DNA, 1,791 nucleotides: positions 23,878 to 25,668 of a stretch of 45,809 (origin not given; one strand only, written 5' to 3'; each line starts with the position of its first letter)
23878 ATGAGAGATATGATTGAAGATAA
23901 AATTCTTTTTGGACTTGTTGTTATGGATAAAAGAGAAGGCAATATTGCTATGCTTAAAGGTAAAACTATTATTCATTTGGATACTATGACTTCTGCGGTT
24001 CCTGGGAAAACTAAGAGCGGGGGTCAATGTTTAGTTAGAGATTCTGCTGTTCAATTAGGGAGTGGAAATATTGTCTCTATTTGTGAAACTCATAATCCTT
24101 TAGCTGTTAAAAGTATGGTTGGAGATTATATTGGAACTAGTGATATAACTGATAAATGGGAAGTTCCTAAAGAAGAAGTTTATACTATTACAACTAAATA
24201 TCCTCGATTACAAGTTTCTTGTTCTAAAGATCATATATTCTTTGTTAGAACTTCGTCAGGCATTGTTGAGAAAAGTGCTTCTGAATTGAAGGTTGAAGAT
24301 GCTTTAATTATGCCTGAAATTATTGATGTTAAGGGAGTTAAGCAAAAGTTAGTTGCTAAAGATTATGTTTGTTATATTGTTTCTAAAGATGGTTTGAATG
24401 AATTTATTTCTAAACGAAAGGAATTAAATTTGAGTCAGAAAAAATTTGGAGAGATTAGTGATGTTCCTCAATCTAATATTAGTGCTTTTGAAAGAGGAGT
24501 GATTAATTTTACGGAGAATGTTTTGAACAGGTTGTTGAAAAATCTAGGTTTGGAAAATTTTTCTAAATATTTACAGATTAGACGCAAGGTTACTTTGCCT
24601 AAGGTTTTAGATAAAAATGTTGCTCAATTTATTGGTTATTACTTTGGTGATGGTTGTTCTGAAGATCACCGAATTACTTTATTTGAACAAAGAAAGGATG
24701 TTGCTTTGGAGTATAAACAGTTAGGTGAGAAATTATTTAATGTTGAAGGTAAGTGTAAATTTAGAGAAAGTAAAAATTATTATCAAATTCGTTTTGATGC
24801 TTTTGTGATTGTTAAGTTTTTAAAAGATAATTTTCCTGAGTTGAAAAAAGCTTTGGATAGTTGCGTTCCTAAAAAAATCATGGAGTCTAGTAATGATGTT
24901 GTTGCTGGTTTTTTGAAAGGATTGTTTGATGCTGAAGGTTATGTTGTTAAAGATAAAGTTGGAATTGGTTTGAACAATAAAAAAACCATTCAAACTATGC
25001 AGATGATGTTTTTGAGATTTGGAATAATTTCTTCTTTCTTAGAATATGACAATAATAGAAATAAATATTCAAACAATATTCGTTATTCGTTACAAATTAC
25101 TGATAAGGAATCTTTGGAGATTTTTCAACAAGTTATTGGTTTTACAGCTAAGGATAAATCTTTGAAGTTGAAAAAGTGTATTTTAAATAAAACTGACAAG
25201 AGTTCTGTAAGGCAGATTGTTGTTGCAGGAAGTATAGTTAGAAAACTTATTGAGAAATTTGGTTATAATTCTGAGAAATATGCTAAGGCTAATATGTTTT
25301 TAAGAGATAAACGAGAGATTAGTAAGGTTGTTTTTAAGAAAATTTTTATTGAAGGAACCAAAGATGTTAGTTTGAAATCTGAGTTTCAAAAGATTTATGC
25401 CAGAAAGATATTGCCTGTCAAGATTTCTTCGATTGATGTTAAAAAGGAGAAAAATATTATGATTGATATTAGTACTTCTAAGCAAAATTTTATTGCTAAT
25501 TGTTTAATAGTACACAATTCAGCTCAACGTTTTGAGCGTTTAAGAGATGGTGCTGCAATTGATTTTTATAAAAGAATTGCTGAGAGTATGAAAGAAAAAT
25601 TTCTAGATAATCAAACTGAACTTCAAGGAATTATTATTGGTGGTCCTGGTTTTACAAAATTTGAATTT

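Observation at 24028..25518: Intein inserted exactly behind the catalytic GGQ motif of release factor aRF1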

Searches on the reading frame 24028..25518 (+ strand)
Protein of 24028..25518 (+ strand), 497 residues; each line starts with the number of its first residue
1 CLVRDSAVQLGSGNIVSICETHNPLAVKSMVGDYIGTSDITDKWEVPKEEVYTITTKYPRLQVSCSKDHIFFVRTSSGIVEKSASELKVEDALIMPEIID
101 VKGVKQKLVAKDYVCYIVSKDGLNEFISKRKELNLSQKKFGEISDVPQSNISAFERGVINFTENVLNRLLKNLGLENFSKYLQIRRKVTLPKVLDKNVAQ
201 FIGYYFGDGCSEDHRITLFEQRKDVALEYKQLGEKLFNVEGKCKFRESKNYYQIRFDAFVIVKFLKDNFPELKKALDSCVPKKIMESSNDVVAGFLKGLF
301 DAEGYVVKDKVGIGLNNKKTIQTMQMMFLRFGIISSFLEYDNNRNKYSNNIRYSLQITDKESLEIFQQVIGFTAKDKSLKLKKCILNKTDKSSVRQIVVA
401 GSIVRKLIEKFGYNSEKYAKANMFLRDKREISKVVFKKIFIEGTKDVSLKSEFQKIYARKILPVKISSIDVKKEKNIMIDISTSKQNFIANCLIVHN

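Call 4: search_protein_families(library=pfam, proteins=[window:24028-25518:+], max_evalue=0.1)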
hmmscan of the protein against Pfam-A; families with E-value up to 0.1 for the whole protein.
window:24028-25518:+ (497 aa): 8 families
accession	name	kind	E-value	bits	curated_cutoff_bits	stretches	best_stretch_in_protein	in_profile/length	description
PF14528.11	LAGLIDADG_3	-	4.7e-16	59.3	22.5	1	290-371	1-82/82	LAGLIDADG-like domain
PF14890.11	Intein_splicing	-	1e-15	58.3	35.8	1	29-497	37-155/155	Intein splicing domain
PF01381.28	HTH_3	-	2e-07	31.3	23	1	129-175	4-50/55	Helix-turn-helix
PF12844.13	HTH_19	-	0.00011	22.4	30.2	1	130-176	8-54/64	Helix-turn-helix domain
PF05204.19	Hom_end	-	0.014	15.9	21.1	1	280-360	2-87/110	Homing endonuclease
PF13744.12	HTH_37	-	0.015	15.5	27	1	130-175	27-73/80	Helix-turn-helix domain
PF13560.12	HTH_31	-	0.016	16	27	1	130-175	10-56/64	Helix-turn-helix domain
PF22495.2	HTH_92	-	0.06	13.1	27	0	130-157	4-31/45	RsaL-like HTH domain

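Call 5: search_protein_families(library=ncbifam, proteins=[window:24028-25518:+], max_evalue=0.1)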
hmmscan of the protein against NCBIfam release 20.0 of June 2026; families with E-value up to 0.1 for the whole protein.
window:24028-25518:+ (497 aa): 10 families
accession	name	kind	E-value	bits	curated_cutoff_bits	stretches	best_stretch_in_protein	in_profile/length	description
NF011418.0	PRK14845.1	equivalog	7.6e-16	57.1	756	1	62-398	103-324/1049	translation initiation factor IF-2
NF011287.0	PRK14698.1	equivalog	1.9e-12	46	1238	1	185-376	380-570/1017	V-type ATP synthase subunit A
NF005852.0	PRK07773.1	equivalog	3.8e-09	35.4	780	1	185-497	493-826/886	replicative DNA helicase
NF038098.1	GyrA_w_intein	exception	2.4e-07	29.1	1850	1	273-497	317-537/1232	intein-containing DNA gyrase subunit A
TIGR03070.1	couple_hipB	subfamily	1.2e-05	25.1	71.65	1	128-176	9-57/58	type II toxin-antitoxin system Y4mF family antitoxin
TIGR03830.1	CxxCG_CxxCG_HTH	subfamily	0.00087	19.1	61.8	1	129-170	73-113/127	type II TA system antitoxin MqsA family protein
NF038136.1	rSAM_Rv_intein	exception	0.0018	17.2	700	1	353-497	195-334/574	intein-containing Rv2578c family radical SAM protein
NF007072.0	PRK09519.1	equivalog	0.012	13.9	1024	1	276-348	444-523/790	intein-containing recombinase RecA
NF007408.0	PRK09943.1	equivalog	0.015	14.9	211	1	128-193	14-78/185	HTH-type transcriptional regulator PuuR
NF007257.0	PRK09706.1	subfamily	0.077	12.8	101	0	128-169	12-53/135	transcriptional repressor DicA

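Call 33: search_solved_structures(query=window:24028-25518:+, max_evalue=0.01, show_alignments=1)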
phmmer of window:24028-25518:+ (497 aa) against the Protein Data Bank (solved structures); distinct sequences matched with E-value up to 0.01: 4.
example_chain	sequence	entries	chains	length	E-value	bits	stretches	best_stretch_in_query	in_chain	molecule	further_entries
7qsu_A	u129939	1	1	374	2.1e-12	49.7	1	184-375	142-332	V-ATPase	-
7qss_A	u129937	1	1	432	2.5e-12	49.4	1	184-374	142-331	V-type ATP synthase alpha chain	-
1dq3_A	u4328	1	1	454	8.6e-10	41.1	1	235-387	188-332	ENDONUCLEASE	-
7qst_A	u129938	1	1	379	9.6e-05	24.4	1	187-335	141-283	V-type ATP synthase subunit A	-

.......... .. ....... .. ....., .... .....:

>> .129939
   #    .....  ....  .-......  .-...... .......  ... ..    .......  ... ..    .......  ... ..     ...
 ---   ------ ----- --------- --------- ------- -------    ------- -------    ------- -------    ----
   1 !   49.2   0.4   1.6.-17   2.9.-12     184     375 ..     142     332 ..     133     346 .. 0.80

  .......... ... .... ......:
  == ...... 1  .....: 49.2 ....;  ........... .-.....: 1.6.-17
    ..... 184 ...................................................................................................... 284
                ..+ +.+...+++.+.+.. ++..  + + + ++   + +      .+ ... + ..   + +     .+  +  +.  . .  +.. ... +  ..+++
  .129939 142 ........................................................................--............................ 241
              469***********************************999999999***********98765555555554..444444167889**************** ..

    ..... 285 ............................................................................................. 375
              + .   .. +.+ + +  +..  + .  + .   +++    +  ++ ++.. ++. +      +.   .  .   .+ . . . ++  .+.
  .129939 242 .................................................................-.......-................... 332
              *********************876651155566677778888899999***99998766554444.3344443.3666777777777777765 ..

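Call 35: search_protein_representatives(protein=window:24028-25518:+)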
Query: 497 residues. Proteins with E-value up to 0.001 (for the whole library): 2232; up to 1e-10: 438; up to 1e-30: 72. The best 150 are listed.
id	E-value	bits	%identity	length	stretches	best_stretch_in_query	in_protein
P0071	4.6e-132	457.4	47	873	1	1-497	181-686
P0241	5.0e-113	394.6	42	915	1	1-497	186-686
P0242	2.8e-104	365.7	41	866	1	3-497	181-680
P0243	2.7e-99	349.3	42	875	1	34-497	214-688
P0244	1.3e-97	343.7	40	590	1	1-497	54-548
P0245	1.4e-96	340.4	38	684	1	1-495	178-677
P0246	4.7e-96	338.6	40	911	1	1-497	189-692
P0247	2.3e-94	333.1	37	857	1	1-497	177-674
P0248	2.2e-92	326.6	40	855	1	1-497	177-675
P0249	1.6e-90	320.4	44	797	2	185-497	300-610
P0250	3.0e-90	319.5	37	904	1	1-497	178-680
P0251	2.0e-87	310.2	45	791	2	185-497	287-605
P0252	8.9e-87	308.1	43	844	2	179-497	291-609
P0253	1.3e-86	307.5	41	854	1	1-497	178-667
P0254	5.0e-85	302.3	46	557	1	137-497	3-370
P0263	4.4e-69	249.7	35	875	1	1-497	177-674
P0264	1.9e-65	237.7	32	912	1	44-497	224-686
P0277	1.4e-50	188.7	33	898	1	1-497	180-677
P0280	4.3e-45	170.6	32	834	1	49-410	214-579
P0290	6.3e-39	150.3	30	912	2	5-441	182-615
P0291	4.6e-38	147.5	35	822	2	192-497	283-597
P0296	9.2e-37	143.2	32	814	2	192-497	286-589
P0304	6.4e-33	130.5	30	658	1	1-497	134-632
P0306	1.0e-32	129.8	29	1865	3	187-382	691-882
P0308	1.4e-32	129.4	27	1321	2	1-497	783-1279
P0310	1.0e-31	126.6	29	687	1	1-497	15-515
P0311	1.3e-31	126.2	29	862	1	1-497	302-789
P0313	6.0e-30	120.7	37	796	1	51-389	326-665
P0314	7.9e-30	120.3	28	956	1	1-497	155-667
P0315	2.0e-29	119.0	32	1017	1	179-497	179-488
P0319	8.7e-28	113.6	28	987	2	1-497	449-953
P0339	7.5e-24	100.6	30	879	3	199-440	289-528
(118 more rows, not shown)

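Call 42: search_protein_families(library=ncbifam, proteins=[P0251, P0296, P0264, P0280, P0290, P0291, P0339, P0263, P0277, P0241], max_evalue=0.00001)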
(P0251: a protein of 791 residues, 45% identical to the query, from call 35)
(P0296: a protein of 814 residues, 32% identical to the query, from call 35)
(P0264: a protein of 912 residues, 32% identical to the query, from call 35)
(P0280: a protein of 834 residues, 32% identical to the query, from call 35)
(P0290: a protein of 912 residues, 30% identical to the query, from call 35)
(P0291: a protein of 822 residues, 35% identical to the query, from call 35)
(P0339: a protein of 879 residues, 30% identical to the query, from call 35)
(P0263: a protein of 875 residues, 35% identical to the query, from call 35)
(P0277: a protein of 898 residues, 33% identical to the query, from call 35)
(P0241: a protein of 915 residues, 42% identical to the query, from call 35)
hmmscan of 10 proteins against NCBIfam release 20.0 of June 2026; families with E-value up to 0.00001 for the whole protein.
P0251 (791 aa): 10 families
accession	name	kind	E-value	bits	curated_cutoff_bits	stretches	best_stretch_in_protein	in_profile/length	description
TIGR03676.1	aRF1_eRF1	equivalog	9.8e-118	393.5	234.7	2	6-176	2-172/403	peptide chain release factor aRF-1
TIGR00111.1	pelota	equivalog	3.1e-31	108.9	177.65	1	586-790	151-351/351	mRNA surveillance protein pelota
NF005852.0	PRK07773.1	equivalog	3.7e-21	75.1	780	1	178-608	398-829/886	replicative DNA helicase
NF011418.0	PRK14845.1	equivalog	7.3e-19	67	756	1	260-565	119-383/1049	translation initiation factor IF-2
NF038162.1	RtcB_rel_intein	exception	1.8e-16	59.4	1150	1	165-635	82-607/961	intein-containing RtcB family protein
NF006207.0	PRK08332.1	equivalog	8.5e-16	56.4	2400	1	380-617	464-712/1684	vitamin B12-dependent ribonucleotide reductase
NF011287.0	PRK14698.1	equivalog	1e-14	53.6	1238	1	256-606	342-670/1017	V-type ATP synthase subunit A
NF038098.1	GyrA_w_intein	exception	1.7e-10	39.5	1850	1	357-617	292-549/1232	intein-containing DNA gyrase subunit A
NF038136.1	rSAM_Rv_intein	exception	5.9e-08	32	700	1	171-631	69-362/574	intein-containing Rv2578c family radical SAM protein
TIGR01445.1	intein_Nterm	domain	7.1e-06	26.9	24.5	1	178-252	1-83/83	intein N-terminal splicing region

P0296 (814 aa): 8 families
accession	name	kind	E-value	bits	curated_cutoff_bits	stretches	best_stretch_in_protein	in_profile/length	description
TIGR03676.1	aRF1_eRF1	equivalog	4.4e-135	450.6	234.7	2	5-176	1-172/403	peptide chain release factor aRF-1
NF005852.0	PRK07773.1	equivalog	1e-21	77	780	1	187-590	408-827/886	replicative DNA helicase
TIGR00111.1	pelota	equivalog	4.8e-19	68.9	177.65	1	589-812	166-350/351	mRNA surveillance protein pelota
NF011287.0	PRK14698.1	equivalog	1.1e-16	60.1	1238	1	208-595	290-675/1017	V-type ATP synthase subunit A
NF038098.1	GyrA_w_intein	exception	5.3e-14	51.1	1850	1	177-599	116-547/1232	intein-containing DNA gyrase subunit A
NF045703.1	rSAM_Tes_intein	exception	8e-13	47.1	1700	1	197-283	197-283/1040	tetraether lipid synthase Tes, intein-containing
NF007072.0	PRK09519.1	equivalog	2.5e-07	29.4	1024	0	385-438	463-521/790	intein-containing recombinase RecA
NF052288.1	MSMEG_1130_fam_RHF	equivalog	1.4e-06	27.5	480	0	591-811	189-387/387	MSMEG_1130 family ribosome hibernation factor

P0264 (912 aa): 12 families
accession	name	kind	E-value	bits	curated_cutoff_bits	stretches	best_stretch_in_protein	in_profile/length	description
TIGR03676.1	aRF1_eRF1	equivalog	2.8e-135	451.2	234.7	2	687-911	174-402/403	peptide chain release factor aRF-1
NF011418.0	PRK14845.1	equivalog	3.5e-24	84.7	756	1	241-631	102-372/1049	translation initiation factor IF-2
NF011491.0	PRK14898.1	equivalog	9.6e-24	83.4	783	1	228-688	149-545/860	DNA-directed RNA polymerase subunit A''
TIGR00111.1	pelota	equivalog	2.4e-21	76.4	177.65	1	691-911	171-350/351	mRNA surveillance protein pelota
NF005852.0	PRK07773.1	equivalog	4.2e-20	71.7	780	1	385-688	512-828/886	replicative DNA helicase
NF045703.1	rSAM_Tes_intein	exception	3.6e-16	58.2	1700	1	210-526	209-516/1040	tetraether lipid synthase Tes, intein-containing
NF006207.0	PRK08332.1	equivalog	5.3e-16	57.1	2400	1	376-536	1000-1157/1684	vitamin B12-dependent ribonucleotide reductase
NF003159.0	PRK04132.1-4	equivalog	1.9e-15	56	999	1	379-618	178-383/852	replication factor C small subunit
NF011287.0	PRK14698.1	equivalog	3e-14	52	1238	1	369-552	381-559/1017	V-type ATP synthase subunit A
NF038098.1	GyrA_w_intein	exception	3.3e-10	38.5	1850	1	377-702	235-553/1232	intein-containing DNA gyrase subunit A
NF052289.1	Rv2629_fam_RHF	equivalog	3e-08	33.2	320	1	768-826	233-291/357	Rv2629 family ribosome hibernation factor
TIGR01445.1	intein_Nterm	domain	3.2e-06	28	24.5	1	180-253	1-83/83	intein N-terminal splicing region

P0280 (834 aa): 11 families
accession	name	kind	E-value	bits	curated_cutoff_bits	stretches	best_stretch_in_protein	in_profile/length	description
TIGR03676.1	aRF1_eRF1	equivalog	9.3e-130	433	234.7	2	611-833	174-402/403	peptide chain release factor aRF-1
NF011418.0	PRK14845.1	equivalog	5.4e-23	80.7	756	1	225-576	101-332/1049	translation initiation factor IF-2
TIGR00111.1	pelota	equivalog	2e-22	79.9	177.65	1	606-834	162-351/351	mRNA surveillance protein pelota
NF005852.0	PRK07773.1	equivalog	6e-17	61.2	780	1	362-555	505-709/886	replicative DNA helicase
NF045703.1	rSAM_Tes_intein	exception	4e-15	54.7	1700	1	208-541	223-545/1040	tetraether lipid synthase Tes, intein-containing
NF006207.0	PRK08332.1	equivalog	7.9e-15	53.2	2400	1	362-612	1001-1243/1684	vitamin B12-dependent ribonucleotide reductase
NF011287.0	PRK14698.1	equivalog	2.2e-13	49.2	1238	1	330-511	353-536/1017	V-type ATP synthase subunit A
NF011491.0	PRK14898.1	equivalog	8.3e-11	40.6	783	1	364-558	243-425/860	DNA-directed RNA polymerase subunit A''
TIGR01443.1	intein_Cterm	domain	3.9e-07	30.1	15.6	1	591-611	3-24/24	intein C-terminal splicing region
NF038098.1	GyrA_w_intein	exception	5.3e-07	27.9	1850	1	394-576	271-447/1232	intein-containing DNA gyrase subunit A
TIGR03070.1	couple_hipB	subfamily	1.6e-06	28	71.65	1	290-338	6-54/58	type II toxin-antitoxin system Y4mF family antitoxin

P0290 (912 aa): 9 families
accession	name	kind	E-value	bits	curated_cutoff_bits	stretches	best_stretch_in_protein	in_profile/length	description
TIGR03676.1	aRF1_eRF1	equivalog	1.1e-117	393.3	234.7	2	5-176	1-172/403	peptide chain release factor aRF-1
NF011418.0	PRK14845.1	equivalog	1.8e-23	82.3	756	1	240-753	101-486/1049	translation initiation factor IF-2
NF005852.0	PRK07773.1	equivalog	3.1e-17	62.2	780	0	694-741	781-827/886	replicative DNA helicase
NF011491.0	PRK14898.1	equivalog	6e-17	61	783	2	242-627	162-488/860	DNA-directed RNA polymerase subunit A''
TIGR00111.1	pelota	equivalog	1.9e-14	53.7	177.65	1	738-880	164-304/351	mRNA surveillance protein pelota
NF011287.0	PRK14698.1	equivalog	6.6e-11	41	1238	1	364-519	377-532/1017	V-type ATP synthase subunit A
NF038098.1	GyrA_w_intein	exception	8.1e-10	37.2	1850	1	443-599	303-467/1232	intein-containing DNA gyrase subunit A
NF041951.1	phage_RstR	subfamily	2.5e-06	27.7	80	0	305-356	7-58/108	RstR family transcriptional repressor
TIGR01445.1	intein_Nterm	domain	7.9e-06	26.8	24.5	1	178-253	1-83/83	intein N-terminal splicing region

P0291 (822 aa): 9 families
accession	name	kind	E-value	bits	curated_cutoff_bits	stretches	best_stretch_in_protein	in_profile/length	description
TIGR03676.1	aRF1_eRF1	equivalog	1.1e-124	416.4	234.7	2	598-821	174-402/403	peptide chain release factor aRF-1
TIGR00111.1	pelota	equivalog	1.1e-21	77.6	177.65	1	602-821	171-350/351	mRNA surveillance protein pelota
NF011418.0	PRK14845.1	equivalog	4.2e-20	71.2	756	1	238-544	101-378/1049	translation initiation factor IF-2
NF005852.0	PRK07773.1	equivalog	1.6e-17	63.1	780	1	178-599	398-828/886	replicative DNA helicase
NF011491.0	PRK14898.1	equivalog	1.2e-16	59.9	783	1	274-599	230-545/860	DNA-directed RNA polymerase subunit A''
NF003159.0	PRK04132.1-4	equivalog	2.8e-10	38.9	999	0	231-529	125-395/852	replication factor C small subunit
NF045703.1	rSAM_Tes_intein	exception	8.8e-09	33.7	1700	0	210-283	211-284/1040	tetraether lipid synthase Tes, intein-containing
NF052289.1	Rv2629_fam_RHF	equivalog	3.2e-06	26.6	320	1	676-820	230-357/357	Rv2629 family ribosome hibernation factor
TIGR01445.1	intein_Nterm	domain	4.4e-06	27.6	24.5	1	178-251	1-83/83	intein N-terminal splicing region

P0339 (879 aa): 11 families
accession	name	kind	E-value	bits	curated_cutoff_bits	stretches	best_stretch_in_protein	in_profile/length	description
TIGR03676.1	aRF1_eRF1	equivalog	1.1e-125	419.7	234.7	2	656-877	174-402/403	peptide chain release factor aRF-1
NF011418.0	PRK14845.1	equivalog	1.2e-23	82.9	756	1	219-665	95-483/1049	translation initiation factor IF-2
TIGR00111.1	pelota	equivalog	7.2e-19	68.3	177.65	1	651-877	162-350/351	mRNA surveillance protein pelota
NF005852.0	PRK07773.1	equivalog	3.1e-15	55.5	780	1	163-473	398-710/886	replicative DNA helicase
NF011491.0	PRK14898.1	equivalog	2.6e-14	52.2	783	2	224-497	159-450/860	DNA-directed RNA polymerase subunit A''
NF011287.0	PRK14698.1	equivalog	1.5e-11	43.1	1238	1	184-436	280-541/1017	V-type ATP synthase subunit A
NF038098.1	GyrA_w_intein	exception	3.9e-11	41.6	1850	1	163-496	117-452/1232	intein-containing DNA gyrase subunit A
NF045703.1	rSAM_Tes_intein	exception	3.1e-09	35.2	1700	0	190-273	204-287/1040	tetraether lipid synthase Tes, intein-containing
TIGR01443.1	intein_Cterm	domain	9.6e-08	32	15.6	1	635-656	2-24/24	intein C-terminal splicing region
NF052288.1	MSMEG_1130_fam_RHF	equivalog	1.1e-07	31.2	480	0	659-876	191-387/387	MSMEG_1130 family ribosome hibernation factor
NF052289.1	Rv2629_fam_RHF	equivalog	2.7e-06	26.8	320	0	658-791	157-289/357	Rv2629 family ribosome hibernation factor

P0263 (875 aa): 11 families
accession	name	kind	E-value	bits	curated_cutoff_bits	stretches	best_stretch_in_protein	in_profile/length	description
TIGR03676.1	aRF1_eRF1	equivalog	1.2e-103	347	234.7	3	8-175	3-172/403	peptide chain release factor aRF-1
TIGR00111.1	pelota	equivalog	3e-26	92.6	177.65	1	670-874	162-351/351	mRNA surveillance protein pelota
NF005852.0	PRK07773.1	equivalog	6.7e-18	64.4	780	1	455-675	594-827/886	replicative DNA helicase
NF011418.0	PRK14845.1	equivalog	2.5e-17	62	756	1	407-567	170-315/1049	translation initiation factor IF-2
NF045703.1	rSAM_Tes_intein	exception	3.2e-16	58.3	1700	1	223-544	224-540/1040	tetraether lipid synthase Tes, intein-containing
NF038098.1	GyrA_w_intein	exception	4.3e-15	54.7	1850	1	436-690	297-553/1232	intein-containing DNA gyrase subunit A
NF011491.0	PRK14898.1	equivalog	2e-14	52.6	783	1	224-591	148-448/860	DNA-directed RNA polymerase subunit A''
NF038136.1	rSAM_Rv_intein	exception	5.6e-14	51.9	700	1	169-269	68-169/574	intein-containing Rv2578c family radical SAM protein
NF011287.0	PRK14698.1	equivalog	8.2e-10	37.3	1238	1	371-543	384-555/1017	V-type ATP synthase subunit A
NF038162.1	RtcB_rel_intein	exception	1.1e-06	26.9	1150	0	176-306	94-219/961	intein-containing RtcB family protein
NF007072.0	PRK09519.1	equivalog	6.1e-06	24.9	1024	0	457-520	444-512/790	intein-containing recombinase RecA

P0277 (898 aa): 15 families
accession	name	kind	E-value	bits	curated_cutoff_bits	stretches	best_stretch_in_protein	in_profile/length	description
TIGR03676.1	aRF1_eRF1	equivalog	5.9e-110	367.8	234.7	2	8-179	2-173/403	peptide chain release factor aRF-1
NF011491.0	PRK14898.1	equivalog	4.7e-21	74.5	783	1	226-679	146-545/860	DNA-directed RNA polymerase subunit A''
NF005852.0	PRK07773.1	equivalog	1e-17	63.7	780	1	380-679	510-828/886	replicative DNA helicase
NF011418.0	PRK14845.1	equivalog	3.1e-16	58.3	756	1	439-572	195-325/1049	translation initiation factor IF-2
NF003157.0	PRK04132.1-2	equivalog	4.4e-15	54.7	1103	1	372-599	166-398/864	replication factor C small subunit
NF038162.1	RtcB_rel_intein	exception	8.6e-14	50.5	1150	1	490-683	387-584/961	intein-containing RtcB family protein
NF006207.0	PRK08332.1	equivalog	1.4e-12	45.7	2400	1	233-678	384-701/1684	vitamin B12-dependent ribonucleotide reductase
NF045703.1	rSAM_Tes_intein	exception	2.3e-12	45.6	1700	1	204-519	202-515/1040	tetraether lipid synthase Tes, intein-containing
NF003158.0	PRK04132.1-3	equivalog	5.6e-11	40.3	1750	1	463-561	252-343/1437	replication factor C small subunit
TIGR00111.1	pelota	equivalog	7.7e-11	41.9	177.65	1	682-815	171-306/351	mRNA surveillance protein pelota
TIGR03070.1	couple_hipB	subfamily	3.9e-09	36.3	71.65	1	306-344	6-44/58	type II toxin-antitoxin system Y4mF family antitoxin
NF038136.1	rSAM_Rv_intein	exception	1.9e-08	33.7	700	1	175-272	71-164/574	intein-containing Rv2578c family radical SAM protein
NF038098.1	GyrA_w_intein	exception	2.7e-08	32.2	1850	1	451-690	315-550/1232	intein-containing DNA gyrase subunit A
TIGR01445.1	intein_Nterm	domain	4.4e-07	30.8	24.5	1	180-254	1-83/83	intein N-terminal splicing region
NF052289.1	Rv2629_fam_RHF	equivalog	4.9e-06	26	320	0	678-810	155-288/357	Rv2629 family ribosome hibernation factor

P0241 (915 aa): 12 families
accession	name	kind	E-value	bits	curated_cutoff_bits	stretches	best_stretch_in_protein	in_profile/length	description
TIGR03676.1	aRF1_eRF1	equivalog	1.1e-132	442.7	234.7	2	687-915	174-402/403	peptide chain release factor aRF-1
TIGR00111.1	pelota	equivalog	1.5e-17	64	177.65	1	688-915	168-350/351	mRNA surveillance protein pelota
NF003157.0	PRK04132.1-2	equivalog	7.3e-16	57.3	1103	1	370-606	154-386/864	replication factor C small subunit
NF011418.0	PRK14845.1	equivalog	4.1e-14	51.3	756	1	248-594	102-331/1049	translation initiation factor IF-2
NF045703.1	rSAM_Tes_intein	exception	9.9e-12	43.5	1700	1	235-531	228-517/1040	tetraether lipid synthase Tes, intein-containing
NF005852.0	PRK07773.1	equivalog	4.3e-11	41.8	780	1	386-688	507-828/886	replicative DNA helicase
NF011287.0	PRK14698.1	equivalog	1.4e-10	39.9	1238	1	330-553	338-555/1017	V-type ATP synthase subunit A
NF038098.1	GyrA_w_intein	exception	5.5e-10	37.8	1850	1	385-701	236-552/1232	intein-containing DNA gyrase subunit A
NF007408.0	PRK09943.1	equivalog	2.2e-07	30.6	211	1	311-375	10-74/185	HTH-type transcriptional regulator PuuR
TIGR03070.1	couple_hipB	subfamily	5.5e-07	29.4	71.65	1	312-363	6-57/58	type II toxin-antitoxin system Y4mF family antitoxin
NF041951.1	phage_RstR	subfamily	7.3e-07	29.4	80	1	312-365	6-59/108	RstR family transcriptional repressor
NF038136.1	rSAM_Rv_intein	exception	6.6e-06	25.3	700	0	182-712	72-362/574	intein-containing Rv2578c family radical SAM protein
